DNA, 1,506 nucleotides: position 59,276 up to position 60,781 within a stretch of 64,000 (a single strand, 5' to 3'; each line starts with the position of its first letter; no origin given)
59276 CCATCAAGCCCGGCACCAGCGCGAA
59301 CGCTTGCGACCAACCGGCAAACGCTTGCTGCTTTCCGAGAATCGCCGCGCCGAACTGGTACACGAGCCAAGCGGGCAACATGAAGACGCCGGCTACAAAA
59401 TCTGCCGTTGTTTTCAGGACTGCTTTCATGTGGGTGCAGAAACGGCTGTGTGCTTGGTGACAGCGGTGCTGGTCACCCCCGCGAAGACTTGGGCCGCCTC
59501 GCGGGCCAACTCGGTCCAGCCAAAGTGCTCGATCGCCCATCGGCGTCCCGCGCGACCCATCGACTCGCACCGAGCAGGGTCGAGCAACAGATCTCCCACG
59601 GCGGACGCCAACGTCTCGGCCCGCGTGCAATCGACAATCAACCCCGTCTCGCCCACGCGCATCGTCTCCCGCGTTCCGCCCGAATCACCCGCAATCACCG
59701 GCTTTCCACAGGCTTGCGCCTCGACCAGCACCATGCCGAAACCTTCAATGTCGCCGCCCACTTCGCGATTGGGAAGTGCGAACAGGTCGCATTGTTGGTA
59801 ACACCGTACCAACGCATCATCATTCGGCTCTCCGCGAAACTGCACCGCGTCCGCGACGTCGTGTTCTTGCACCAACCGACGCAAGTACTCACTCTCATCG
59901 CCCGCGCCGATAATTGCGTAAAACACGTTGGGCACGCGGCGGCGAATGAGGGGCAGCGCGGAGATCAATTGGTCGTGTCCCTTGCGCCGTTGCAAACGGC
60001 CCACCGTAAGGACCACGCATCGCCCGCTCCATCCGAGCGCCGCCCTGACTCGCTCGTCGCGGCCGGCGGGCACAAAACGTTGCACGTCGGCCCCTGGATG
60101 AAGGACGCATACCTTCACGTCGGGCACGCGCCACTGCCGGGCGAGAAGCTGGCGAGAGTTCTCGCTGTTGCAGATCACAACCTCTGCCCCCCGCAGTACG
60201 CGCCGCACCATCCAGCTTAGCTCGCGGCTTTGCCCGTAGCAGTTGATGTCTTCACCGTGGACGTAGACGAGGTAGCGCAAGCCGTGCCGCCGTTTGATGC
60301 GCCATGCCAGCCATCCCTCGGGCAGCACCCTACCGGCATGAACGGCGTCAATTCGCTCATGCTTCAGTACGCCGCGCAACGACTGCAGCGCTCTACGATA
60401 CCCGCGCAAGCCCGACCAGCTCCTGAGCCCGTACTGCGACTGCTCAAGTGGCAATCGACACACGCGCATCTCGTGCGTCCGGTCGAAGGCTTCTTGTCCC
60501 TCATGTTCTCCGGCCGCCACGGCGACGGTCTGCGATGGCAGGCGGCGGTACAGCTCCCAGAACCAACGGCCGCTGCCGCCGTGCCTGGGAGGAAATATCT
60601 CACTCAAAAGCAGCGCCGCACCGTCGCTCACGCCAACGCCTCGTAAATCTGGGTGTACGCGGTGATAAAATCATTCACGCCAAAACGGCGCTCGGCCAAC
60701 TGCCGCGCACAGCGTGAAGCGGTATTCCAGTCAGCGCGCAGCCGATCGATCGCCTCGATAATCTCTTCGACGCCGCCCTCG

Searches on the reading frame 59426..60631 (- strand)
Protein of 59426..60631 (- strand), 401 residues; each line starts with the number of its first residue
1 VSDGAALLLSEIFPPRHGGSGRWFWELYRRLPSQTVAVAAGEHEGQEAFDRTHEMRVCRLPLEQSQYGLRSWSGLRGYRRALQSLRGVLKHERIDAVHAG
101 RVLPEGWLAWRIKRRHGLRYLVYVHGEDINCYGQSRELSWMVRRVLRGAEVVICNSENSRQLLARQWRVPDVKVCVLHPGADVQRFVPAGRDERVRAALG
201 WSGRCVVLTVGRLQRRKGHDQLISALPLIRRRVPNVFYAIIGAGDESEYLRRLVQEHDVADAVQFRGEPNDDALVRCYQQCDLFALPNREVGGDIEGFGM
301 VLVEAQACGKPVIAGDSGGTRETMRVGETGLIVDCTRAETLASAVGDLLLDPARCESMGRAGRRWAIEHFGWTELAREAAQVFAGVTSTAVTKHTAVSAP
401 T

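Call 98: search_protein_families(library=pfam, proteins=[window:59426-60631:-], max_evalue=0.00001)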
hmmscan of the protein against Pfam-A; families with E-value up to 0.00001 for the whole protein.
window:59426-60631:- (401 aa): 5 families
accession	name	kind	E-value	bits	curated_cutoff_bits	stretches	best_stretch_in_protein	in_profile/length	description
PF00534.26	Glycos_transf_1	-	4.9e-43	147.1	26.4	1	198-365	8-172/172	Glycosyl transferases group 1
PF13692.12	Glyco_trans_1_4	-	4.3e-32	111.7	27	1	205-351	2-142/142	Glycosyl transferases group 1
PF13439.12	Glyco_transf_4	-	3e-18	66.9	28.5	1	18-185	2-170/170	Glycosyltransferase Family 4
PF13579.12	Glyco_trans_4_4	-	3.6e-16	60.4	29.7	1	18-180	1-158/158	Glycosyl transferase 4-like domain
PF20706.3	GT4-conflict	-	1.4e-08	34.6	26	1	142-334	140-335/385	Family 4 Glycosyltransferase in conflict systems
